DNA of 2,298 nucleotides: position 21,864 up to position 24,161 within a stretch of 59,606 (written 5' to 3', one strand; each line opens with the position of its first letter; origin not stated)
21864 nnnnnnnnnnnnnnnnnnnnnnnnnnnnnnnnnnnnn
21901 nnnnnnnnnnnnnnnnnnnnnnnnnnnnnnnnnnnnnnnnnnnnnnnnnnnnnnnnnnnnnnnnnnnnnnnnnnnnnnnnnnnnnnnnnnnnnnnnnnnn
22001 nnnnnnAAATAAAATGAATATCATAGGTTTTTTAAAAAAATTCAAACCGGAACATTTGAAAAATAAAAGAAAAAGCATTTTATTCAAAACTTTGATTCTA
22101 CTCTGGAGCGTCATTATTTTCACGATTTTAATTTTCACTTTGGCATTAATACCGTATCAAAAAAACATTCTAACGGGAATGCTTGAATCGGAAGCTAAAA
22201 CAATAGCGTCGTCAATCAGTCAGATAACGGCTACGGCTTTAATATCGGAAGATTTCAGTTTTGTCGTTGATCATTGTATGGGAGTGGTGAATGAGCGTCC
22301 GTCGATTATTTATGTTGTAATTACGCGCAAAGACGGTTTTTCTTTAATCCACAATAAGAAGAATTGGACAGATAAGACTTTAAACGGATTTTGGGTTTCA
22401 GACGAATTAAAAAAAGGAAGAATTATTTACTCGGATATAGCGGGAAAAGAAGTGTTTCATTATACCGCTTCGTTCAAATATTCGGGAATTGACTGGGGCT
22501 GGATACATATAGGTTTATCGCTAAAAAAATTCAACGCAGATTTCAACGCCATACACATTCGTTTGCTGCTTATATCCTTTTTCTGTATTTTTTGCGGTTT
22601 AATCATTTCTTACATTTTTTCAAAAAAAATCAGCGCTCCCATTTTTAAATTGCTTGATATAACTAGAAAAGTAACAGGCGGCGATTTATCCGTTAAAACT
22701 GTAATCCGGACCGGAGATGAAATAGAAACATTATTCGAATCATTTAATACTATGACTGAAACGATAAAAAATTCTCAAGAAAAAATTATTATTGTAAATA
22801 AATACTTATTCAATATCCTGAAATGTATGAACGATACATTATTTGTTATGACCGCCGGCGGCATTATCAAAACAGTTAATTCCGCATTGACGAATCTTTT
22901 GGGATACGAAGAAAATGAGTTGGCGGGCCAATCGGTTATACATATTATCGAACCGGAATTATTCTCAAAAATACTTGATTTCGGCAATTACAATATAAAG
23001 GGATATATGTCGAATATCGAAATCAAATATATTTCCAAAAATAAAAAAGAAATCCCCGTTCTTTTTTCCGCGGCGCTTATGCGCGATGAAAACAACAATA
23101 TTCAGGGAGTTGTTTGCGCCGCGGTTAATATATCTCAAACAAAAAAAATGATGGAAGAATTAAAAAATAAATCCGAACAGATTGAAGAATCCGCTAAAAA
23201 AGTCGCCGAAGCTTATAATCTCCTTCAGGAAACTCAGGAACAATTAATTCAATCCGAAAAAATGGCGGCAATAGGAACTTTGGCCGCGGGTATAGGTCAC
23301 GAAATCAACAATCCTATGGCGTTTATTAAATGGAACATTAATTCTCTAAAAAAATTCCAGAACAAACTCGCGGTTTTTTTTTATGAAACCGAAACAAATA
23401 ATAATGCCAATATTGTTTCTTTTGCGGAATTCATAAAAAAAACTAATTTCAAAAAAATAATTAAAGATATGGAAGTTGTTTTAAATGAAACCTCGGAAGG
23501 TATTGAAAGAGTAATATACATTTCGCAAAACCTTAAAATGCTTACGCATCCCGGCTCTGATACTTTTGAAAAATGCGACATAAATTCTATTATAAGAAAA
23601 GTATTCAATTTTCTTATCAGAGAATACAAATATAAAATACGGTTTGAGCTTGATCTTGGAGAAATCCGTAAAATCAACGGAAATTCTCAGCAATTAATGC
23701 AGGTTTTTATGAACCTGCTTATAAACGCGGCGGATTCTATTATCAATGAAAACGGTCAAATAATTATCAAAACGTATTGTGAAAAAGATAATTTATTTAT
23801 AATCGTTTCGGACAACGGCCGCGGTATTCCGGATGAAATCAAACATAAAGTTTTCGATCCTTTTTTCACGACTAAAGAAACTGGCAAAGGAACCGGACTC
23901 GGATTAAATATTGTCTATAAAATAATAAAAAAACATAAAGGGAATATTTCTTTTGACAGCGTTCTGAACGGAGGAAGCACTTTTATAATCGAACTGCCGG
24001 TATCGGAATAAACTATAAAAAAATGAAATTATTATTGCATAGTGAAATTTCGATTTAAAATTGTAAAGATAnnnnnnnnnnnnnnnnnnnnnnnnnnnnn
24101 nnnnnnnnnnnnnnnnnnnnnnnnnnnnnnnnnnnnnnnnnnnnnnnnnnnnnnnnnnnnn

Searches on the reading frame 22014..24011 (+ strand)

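Call 52: search_protein_families(library=ncbifam, proteins=[window:22014-24011:+], max_evalue=1e-10)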
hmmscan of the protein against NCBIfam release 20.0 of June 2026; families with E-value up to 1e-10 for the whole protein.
window:22014-24011:+ (665 aa): 63 families (the best 25 are shown)
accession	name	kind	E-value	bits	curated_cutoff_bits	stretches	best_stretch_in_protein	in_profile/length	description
NF038348.1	T2SS_HK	subfamily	1.1e-64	218.9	450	1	375-663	278-573/574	histidine kinase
NF008468.0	PRK11360.1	equivalog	2.5e-58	197.9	646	1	467-664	414-609/616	two-component system sensor histidine kinase AtoS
NF052574.1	HisKinEspCMyxo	equivalog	3.2e-45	154.6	1200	2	483-664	453-638/785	serine histidine kinase EspC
NF052573.1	HisKinEspAMyxo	equivalog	1.1e-38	132.8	1400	1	406-663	370-611/755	serine histidine kinase EspA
NF007688.0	PRK10364.1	equivalog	2.1e-38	132.3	479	1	493-664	285-452/460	two-component system sensor histidine kinase ZraS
NF033092.0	HK_WalK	equivalog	2.9e-38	131.8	725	2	517-663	443-594/594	cell wall metabolism sensor histidine kinase WalK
NF046044.1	PnpS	equivalog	3e-34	118.7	400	1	514-662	238-390/390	two-component system histidine kinase PnpS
NF010411.0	PRK13837.1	equivalog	1.2e-32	112.8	647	1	512-664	511-676/828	two-component system VirA-like sensor kinase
NF046026.1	HisKinCckACaul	equivalog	4.9e-32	110.9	1000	1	519-664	370-533/678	cell cycle histidine kinase CckA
NF047497.1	HK_LIC_12097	equivalog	6.6e-32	110.6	500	1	474-663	179-366/367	LIC_12097 family sensor histidine kinase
NF041777.1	sens_FixL_Rhizob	equivalog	9.4e-30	103.7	850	1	536-664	355-482/485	sensor protein FixL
NF047496.1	HK_LIC11548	equivalog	3.4e-29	102.1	750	2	404-663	344-589/589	LIC_11548 family sensor histidine kinase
NF046020.1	HisKinCckABruc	equivalog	4.9e-28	97.5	1000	1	540-662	573-706/868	cell cycle histidine kinase CckA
NF053867.1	SprKinKinDBac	equivalog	5.1e-28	97.8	775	1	495-665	329-499/500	sporulation kinase KinD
NF047466.1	hybrid_RR_LvrB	exception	1.2e-27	97.1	500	1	462-663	164-376/377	hybrid histidine kinase/response regulator LvrB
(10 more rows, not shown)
